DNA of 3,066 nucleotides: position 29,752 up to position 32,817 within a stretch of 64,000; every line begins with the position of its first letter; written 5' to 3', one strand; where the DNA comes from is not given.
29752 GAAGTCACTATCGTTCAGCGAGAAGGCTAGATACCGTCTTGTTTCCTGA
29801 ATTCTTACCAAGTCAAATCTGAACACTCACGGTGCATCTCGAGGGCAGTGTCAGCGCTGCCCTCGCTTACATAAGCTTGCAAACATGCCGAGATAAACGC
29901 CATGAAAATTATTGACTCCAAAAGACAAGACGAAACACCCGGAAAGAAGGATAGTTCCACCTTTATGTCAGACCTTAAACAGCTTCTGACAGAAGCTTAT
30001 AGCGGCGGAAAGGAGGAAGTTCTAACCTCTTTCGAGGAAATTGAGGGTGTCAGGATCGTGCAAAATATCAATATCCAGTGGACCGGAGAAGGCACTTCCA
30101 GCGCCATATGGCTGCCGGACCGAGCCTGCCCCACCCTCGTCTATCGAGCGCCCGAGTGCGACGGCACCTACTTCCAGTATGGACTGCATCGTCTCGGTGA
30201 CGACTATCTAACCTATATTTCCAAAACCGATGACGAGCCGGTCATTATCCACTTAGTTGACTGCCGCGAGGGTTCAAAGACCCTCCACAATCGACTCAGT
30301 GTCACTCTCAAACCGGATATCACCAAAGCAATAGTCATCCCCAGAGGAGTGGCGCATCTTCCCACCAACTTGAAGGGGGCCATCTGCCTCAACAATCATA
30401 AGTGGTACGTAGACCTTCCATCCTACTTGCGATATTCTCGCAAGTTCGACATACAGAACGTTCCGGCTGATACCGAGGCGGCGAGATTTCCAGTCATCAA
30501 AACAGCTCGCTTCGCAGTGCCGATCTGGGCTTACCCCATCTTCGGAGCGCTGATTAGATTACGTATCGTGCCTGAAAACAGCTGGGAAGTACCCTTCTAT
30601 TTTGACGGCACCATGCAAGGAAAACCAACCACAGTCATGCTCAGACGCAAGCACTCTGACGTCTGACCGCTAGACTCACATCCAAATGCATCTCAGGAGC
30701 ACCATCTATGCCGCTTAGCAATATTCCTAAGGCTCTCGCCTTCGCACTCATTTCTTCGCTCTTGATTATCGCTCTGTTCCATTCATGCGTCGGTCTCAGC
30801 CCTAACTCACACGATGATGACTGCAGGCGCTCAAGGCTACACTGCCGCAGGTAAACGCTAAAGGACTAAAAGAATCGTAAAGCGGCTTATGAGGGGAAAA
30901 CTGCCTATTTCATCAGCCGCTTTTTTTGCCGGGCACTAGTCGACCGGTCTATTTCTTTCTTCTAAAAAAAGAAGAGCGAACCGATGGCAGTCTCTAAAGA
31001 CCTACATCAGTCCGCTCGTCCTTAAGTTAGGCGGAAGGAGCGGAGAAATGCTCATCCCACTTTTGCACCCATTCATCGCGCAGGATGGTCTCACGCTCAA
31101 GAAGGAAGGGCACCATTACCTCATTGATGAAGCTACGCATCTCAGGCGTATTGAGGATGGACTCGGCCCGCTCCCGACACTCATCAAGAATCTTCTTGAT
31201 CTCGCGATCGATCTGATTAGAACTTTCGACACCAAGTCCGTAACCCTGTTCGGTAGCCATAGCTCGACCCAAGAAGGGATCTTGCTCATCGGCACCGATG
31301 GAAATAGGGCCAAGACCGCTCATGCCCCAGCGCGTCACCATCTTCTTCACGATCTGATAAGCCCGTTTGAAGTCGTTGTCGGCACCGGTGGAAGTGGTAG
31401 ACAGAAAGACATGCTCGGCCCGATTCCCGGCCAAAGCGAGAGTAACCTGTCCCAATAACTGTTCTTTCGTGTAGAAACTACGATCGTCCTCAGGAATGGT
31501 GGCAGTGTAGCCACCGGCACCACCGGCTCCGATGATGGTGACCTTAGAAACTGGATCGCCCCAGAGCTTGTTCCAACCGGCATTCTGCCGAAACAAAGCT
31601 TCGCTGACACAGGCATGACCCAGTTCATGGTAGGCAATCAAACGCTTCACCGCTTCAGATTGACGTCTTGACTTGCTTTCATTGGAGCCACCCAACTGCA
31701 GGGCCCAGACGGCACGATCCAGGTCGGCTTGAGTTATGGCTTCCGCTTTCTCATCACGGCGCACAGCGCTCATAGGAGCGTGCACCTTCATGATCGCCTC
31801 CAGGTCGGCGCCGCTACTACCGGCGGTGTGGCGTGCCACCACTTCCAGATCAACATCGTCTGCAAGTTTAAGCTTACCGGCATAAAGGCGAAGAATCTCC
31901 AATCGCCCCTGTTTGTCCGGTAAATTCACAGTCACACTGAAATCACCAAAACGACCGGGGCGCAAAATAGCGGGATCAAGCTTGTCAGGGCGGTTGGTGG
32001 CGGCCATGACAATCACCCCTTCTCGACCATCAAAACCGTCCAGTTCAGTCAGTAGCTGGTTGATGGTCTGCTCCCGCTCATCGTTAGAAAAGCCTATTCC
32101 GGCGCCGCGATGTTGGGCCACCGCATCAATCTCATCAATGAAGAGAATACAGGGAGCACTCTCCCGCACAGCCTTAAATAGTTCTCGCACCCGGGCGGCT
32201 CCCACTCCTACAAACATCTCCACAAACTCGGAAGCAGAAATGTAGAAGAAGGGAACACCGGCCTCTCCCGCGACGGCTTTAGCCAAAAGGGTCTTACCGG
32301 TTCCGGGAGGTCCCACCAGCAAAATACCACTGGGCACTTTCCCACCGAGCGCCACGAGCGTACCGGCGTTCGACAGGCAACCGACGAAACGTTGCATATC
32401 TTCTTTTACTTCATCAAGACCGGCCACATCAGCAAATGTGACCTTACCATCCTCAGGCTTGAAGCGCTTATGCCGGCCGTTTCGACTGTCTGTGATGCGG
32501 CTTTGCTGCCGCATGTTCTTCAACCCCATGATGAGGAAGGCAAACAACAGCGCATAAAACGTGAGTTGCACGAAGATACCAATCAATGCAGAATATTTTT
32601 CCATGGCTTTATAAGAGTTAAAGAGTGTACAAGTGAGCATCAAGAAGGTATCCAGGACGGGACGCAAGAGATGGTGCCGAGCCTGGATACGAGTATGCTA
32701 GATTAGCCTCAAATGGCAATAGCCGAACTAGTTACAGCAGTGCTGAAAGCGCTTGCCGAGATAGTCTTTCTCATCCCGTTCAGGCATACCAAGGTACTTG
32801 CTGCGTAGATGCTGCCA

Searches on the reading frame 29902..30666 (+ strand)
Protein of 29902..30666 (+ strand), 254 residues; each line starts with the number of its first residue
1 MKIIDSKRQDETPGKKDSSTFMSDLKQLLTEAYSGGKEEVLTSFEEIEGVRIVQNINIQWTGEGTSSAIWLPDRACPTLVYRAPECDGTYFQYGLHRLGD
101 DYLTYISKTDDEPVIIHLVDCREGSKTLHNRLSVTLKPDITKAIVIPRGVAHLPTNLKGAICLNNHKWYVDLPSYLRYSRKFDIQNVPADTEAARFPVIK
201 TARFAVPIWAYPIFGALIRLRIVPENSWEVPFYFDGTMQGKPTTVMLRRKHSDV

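Call 11: search_protein_families(library=pfam, proteins=[window:29902-30666:+])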
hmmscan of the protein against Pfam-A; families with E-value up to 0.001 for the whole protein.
window:29902-30666:+ (254 aa): 1 family
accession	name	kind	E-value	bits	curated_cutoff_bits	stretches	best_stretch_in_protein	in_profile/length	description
PF00908.23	dTDP_sugar_isom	-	0.00035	20.8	27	1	116-152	78-114/168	dTDP-4-dehydrorhamnose 3,5-epimerase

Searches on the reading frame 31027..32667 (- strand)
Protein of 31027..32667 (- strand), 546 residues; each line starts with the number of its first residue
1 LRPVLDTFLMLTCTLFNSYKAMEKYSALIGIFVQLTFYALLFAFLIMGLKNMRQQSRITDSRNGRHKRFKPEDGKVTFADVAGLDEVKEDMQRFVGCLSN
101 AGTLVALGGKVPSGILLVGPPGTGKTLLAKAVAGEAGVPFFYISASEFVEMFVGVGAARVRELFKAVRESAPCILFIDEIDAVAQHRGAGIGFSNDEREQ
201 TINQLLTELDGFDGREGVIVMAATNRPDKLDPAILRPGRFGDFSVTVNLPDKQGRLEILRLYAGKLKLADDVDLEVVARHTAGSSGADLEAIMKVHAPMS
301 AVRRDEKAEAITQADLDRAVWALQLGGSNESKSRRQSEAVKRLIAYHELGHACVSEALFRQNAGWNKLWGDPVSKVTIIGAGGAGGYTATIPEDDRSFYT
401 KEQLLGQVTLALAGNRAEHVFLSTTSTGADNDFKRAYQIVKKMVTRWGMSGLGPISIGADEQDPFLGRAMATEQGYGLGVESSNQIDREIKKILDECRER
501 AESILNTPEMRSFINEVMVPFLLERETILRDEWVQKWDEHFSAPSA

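Call 11: search_protein_families(library=pfam, proteins=[window:31027-32667:-])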
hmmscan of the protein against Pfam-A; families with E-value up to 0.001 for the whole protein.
window:31027-32667:- (546 aa): 11 families
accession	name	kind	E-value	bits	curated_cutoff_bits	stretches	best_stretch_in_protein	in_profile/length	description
PF00004.35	AAA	-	2.4e-44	151.4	21.2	1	115-241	1-124/131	ATPase family associated with various cellular activities (AAA)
PF01434.24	Peptidase_M41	-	7.8e-43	147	29.9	1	336-532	3-187/191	Peptidase family M41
PF07728.20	AAA_5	-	5.1e-07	30.2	22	1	115-234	2-135/139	AAA domain (dynein-related subfamily)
PF17862.7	AAA_lid_3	-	3.8e-06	26.8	27.2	1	271-317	1-44/45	AAA+ lid domain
PF06068.19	TIP49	-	5.8e-05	22.9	23.8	1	113-151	51-91/347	TIP49 P-loop domain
PF05496.18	RuvB_N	-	9.5e-05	22.6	27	1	110-184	31-97/159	Holliday junction DNA helicase RuvB P-loop domain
PF07724.20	AAA_2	-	0.00013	22.5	27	0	115-190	6-90/166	AAA domain (Cdc48 subfamily)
PF13191.12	AAA_16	-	0.00024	22.1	32.6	0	112-147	24-62/167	AAA ATPase domain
PF13401.12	AAA_22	-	0.00036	21.3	27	0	115-147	8-43/130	AAA domain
PF23902.1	AAA_lid_PRS2_C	-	0.00036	21.1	34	1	254-320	3-67/73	PRS2 AAA+ lid C-terminal domain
PF01695.23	IstB_IS21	-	0.00059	19.8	24.1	0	115-152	95-135/238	IstB-like ATP binding protein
